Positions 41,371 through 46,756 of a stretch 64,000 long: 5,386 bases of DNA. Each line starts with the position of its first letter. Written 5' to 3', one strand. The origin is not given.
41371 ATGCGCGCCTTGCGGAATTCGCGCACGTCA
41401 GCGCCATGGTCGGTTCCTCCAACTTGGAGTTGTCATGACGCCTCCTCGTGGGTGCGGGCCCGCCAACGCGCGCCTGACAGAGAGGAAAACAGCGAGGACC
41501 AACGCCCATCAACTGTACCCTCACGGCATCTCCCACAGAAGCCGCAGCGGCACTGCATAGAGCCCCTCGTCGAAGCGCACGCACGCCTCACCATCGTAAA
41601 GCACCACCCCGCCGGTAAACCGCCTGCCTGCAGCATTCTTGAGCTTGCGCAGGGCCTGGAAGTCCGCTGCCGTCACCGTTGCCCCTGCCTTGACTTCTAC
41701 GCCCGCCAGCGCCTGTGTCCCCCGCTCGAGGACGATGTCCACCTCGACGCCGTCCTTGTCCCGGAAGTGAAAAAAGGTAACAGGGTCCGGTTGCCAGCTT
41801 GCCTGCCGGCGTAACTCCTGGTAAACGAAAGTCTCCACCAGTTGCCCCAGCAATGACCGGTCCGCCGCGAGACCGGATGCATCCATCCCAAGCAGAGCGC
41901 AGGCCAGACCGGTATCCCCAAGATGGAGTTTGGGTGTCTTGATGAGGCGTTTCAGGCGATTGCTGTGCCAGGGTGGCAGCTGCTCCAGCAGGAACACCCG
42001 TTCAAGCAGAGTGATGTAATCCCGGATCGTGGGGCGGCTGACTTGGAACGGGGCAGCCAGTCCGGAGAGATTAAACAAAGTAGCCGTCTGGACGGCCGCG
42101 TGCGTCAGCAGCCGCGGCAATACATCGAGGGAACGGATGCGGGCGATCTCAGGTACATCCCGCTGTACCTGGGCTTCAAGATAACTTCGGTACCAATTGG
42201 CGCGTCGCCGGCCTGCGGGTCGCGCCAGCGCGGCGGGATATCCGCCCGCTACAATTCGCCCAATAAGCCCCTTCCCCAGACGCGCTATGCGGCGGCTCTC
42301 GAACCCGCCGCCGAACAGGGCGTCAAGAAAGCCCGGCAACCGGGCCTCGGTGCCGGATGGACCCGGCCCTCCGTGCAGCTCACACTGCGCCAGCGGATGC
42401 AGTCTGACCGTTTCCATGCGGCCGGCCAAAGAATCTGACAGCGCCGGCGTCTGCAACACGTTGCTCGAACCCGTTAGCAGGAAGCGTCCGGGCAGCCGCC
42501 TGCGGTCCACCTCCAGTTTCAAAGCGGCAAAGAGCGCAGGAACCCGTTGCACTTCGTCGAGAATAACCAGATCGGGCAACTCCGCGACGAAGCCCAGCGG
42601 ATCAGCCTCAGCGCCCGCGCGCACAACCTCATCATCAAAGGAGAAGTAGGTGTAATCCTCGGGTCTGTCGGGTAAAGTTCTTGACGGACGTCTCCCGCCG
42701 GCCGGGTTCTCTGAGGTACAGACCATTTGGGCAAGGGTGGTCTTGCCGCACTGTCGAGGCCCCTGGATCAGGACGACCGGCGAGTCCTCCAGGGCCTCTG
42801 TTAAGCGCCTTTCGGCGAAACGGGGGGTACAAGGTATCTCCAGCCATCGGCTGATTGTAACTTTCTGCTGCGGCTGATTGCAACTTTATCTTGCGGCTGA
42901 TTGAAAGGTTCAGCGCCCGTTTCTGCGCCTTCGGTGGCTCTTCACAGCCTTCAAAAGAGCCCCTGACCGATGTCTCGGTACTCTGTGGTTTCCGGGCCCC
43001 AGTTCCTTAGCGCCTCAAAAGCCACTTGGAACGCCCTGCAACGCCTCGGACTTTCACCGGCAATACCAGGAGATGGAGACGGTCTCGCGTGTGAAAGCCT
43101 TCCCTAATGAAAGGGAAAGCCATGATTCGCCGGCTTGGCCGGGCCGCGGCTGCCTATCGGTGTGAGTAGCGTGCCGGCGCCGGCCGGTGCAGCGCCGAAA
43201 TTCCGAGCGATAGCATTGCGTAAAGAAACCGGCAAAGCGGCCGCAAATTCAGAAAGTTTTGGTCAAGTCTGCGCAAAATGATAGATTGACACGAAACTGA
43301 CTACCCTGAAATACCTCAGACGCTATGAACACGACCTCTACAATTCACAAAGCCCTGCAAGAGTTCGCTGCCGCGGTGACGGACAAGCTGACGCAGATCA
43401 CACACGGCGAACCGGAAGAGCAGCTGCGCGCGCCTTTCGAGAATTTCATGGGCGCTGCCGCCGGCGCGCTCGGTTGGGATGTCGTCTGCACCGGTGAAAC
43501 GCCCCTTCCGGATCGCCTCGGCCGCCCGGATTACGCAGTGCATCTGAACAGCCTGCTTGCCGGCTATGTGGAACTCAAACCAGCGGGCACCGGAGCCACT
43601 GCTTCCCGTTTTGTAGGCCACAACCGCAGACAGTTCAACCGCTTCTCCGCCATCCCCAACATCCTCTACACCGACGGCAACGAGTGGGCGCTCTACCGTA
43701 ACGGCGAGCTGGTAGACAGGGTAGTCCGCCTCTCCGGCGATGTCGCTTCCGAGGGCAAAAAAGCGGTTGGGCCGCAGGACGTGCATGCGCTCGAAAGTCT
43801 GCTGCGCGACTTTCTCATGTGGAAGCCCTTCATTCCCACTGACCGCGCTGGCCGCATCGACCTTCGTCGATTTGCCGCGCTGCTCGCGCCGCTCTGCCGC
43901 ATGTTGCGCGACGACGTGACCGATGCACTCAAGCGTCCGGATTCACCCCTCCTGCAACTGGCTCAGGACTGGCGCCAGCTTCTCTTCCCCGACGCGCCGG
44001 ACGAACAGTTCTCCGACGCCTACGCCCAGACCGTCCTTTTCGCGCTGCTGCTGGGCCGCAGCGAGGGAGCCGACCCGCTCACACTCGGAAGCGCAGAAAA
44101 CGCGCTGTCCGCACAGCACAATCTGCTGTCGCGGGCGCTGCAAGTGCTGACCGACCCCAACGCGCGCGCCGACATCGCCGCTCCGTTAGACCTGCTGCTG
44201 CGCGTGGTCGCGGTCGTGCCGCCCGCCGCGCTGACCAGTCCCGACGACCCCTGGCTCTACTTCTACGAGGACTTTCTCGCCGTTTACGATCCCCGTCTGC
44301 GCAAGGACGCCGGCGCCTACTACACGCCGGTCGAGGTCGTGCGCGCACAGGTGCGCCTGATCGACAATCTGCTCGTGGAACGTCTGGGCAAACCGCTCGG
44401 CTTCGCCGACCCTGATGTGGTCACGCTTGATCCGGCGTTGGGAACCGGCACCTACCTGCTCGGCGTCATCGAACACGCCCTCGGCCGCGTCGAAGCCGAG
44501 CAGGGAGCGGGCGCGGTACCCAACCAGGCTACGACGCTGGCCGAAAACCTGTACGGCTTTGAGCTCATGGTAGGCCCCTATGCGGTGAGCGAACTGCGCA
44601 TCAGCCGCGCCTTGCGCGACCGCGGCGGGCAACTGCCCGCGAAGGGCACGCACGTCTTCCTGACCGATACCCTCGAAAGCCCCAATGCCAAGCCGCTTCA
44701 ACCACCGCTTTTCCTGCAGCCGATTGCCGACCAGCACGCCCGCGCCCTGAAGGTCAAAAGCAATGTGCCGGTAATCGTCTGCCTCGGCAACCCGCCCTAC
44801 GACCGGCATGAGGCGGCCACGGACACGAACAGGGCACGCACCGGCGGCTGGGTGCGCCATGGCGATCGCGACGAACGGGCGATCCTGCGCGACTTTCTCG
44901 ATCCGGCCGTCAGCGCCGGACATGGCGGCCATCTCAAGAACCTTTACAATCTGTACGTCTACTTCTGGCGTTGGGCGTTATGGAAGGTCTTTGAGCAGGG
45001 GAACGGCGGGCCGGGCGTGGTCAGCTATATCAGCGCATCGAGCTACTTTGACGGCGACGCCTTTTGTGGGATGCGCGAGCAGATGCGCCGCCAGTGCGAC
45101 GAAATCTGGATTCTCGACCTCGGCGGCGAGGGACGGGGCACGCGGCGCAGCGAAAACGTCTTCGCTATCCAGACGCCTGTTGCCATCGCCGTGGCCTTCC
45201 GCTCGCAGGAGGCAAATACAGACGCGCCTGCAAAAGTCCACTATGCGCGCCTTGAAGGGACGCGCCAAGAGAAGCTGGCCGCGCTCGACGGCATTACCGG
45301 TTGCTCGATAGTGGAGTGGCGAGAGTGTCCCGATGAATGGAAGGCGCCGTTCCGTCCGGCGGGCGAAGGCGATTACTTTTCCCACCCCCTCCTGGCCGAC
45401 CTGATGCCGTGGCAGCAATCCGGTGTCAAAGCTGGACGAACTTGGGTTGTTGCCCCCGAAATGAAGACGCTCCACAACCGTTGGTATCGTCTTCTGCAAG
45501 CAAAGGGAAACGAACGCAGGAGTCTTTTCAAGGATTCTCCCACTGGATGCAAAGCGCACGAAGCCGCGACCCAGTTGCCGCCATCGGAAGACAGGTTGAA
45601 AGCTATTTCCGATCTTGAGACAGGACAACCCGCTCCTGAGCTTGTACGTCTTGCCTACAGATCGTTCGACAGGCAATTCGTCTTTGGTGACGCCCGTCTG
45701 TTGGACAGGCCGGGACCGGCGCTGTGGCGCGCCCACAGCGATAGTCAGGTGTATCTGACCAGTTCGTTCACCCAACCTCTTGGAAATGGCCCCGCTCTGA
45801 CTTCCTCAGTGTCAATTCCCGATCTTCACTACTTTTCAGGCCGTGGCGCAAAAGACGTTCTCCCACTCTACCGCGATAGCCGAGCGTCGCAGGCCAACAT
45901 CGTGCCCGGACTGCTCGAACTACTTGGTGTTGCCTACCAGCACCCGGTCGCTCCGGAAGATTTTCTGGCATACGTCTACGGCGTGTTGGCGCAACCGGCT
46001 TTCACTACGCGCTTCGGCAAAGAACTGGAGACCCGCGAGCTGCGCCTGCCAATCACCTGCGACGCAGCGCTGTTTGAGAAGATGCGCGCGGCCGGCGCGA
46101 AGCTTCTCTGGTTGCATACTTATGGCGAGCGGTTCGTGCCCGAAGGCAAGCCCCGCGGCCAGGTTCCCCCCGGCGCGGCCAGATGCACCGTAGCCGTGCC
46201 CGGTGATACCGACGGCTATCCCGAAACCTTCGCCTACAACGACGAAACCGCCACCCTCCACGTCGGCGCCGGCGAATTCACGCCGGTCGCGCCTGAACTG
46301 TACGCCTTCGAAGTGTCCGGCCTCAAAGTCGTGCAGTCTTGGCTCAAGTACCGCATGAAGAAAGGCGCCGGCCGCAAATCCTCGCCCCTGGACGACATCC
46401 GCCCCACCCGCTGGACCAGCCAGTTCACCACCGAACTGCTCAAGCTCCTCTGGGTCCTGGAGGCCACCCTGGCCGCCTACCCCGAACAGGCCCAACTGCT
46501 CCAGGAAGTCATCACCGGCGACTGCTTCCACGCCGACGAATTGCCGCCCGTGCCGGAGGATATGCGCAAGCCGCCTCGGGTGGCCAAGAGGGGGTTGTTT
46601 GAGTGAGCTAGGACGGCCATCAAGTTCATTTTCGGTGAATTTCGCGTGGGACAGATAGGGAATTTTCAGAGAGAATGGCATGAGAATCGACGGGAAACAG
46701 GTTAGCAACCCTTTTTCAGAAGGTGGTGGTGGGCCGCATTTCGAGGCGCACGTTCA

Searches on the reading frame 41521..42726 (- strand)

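Call 50: search_protein_families(library=pfam, proteins=[window:41521-42726:-], max_evalue=0.001)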
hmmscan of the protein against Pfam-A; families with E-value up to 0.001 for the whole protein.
window:41521-42726:- (401 aa): 2 families
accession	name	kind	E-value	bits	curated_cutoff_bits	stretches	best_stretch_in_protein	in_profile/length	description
PF13635.12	DUF4143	-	5.3e-47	160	28.1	1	188-348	1-160/160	Domain of unknown function (DUF4143)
PF13173.12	AAA_14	-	1.6e-15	57.7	27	1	21-117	28-128/129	AAA domain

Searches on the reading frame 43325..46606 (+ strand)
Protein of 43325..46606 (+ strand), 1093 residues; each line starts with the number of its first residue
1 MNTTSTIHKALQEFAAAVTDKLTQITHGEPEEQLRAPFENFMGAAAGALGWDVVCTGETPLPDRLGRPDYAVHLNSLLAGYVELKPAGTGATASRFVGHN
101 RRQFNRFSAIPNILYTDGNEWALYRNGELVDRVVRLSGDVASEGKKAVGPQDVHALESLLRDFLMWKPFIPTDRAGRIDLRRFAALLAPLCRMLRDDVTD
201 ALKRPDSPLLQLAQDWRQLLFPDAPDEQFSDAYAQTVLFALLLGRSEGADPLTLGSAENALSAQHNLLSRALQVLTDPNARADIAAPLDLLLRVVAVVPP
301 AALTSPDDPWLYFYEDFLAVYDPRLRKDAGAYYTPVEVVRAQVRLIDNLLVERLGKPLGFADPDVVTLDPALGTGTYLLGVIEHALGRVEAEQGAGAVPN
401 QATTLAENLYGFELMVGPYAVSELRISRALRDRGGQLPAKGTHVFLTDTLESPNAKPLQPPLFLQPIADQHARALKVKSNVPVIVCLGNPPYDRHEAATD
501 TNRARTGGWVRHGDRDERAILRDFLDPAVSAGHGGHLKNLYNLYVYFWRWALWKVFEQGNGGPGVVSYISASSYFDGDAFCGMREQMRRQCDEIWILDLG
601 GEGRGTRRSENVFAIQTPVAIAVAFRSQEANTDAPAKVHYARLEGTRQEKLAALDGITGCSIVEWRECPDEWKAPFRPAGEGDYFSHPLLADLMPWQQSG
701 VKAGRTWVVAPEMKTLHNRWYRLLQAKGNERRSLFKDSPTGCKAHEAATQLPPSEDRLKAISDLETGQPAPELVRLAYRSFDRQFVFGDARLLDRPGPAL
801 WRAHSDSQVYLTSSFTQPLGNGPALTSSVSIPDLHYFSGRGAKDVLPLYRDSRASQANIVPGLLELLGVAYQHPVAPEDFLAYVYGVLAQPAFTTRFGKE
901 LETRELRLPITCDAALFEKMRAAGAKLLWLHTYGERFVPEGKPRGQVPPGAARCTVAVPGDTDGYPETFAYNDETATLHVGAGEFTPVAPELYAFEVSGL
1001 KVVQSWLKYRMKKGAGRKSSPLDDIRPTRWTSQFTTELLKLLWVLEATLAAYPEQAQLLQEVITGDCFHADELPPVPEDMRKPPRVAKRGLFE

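Call 50: search_protein_families(library=pfam, proteins=[window:43325-46606:+], max_evalue=0.001)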
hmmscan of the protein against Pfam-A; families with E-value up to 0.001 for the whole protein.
window:43325-46606:+ (1093 aa): 2 families
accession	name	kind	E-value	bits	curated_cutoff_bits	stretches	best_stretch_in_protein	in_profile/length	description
PF18135.7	Type_ISP_C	-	3.7e-74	250.3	25.9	1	692-1041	1-342/342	Type ISP C-terminal specificity domain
PF02384.22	N6_Mtase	-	3.6e-07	30.3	20.4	1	313-501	9-147/311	N-6 DNA Methylase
